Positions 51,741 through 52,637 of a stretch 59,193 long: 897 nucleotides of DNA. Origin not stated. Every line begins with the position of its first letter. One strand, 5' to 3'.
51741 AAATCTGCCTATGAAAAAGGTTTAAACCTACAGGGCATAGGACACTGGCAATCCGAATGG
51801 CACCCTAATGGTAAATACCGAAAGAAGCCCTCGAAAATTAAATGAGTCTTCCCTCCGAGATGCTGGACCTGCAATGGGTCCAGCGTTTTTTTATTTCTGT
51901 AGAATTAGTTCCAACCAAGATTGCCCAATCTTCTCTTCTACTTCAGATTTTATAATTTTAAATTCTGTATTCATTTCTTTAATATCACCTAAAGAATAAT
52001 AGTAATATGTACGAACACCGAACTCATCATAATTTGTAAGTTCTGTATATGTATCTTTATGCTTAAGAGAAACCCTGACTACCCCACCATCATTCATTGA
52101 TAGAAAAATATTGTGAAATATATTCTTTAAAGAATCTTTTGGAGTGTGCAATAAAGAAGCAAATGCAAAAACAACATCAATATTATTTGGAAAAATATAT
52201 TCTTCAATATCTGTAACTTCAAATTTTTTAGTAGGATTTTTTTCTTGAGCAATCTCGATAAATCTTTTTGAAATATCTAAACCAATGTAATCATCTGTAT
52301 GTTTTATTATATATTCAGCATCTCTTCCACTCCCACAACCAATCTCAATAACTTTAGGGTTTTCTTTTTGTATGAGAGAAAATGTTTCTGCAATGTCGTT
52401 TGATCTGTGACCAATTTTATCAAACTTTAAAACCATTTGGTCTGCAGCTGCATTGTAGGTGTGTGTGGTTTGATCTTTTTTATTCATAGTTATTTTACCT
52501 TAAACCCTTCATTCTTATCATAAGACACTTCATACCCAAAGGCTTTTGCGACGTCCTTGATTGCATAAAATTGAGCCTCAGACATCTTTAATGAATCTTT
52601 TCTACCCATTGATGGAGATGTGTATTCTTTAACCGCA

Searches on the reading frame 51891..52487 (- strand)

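Call 53: search_protein_families(library=pfam, proteins=[window:51891-52487:-], max_evalue=0.00001)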
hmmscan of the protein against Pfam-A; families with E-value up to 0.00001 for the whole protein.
window:51891-52487:- (198 aa): 5 families
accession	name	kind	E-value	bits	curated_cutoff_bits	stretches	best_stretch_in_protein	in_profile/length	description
PF13649.12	Methyltransf_25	-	6e-15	56.2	27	1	46-135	1-97/97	Methyltransferase domain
PF08242.18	Methyltransf_12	-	2.5e-12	47.8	30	1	47-137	1-98/98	Methyltransferase domain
PF08241.18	Methyltransf_11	-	7.1e-12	46.2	21.2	1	48-137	2-93/95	Methyltransferase domain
PF13489.12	Methyltransf_23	-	3.2e-10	40.4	27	1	34-142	14-119/164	Methyltransferase domain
PF13847.12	Methyltransf_31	-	3.9e-10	40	27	1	41-140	2-110/145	Methyltransferase domain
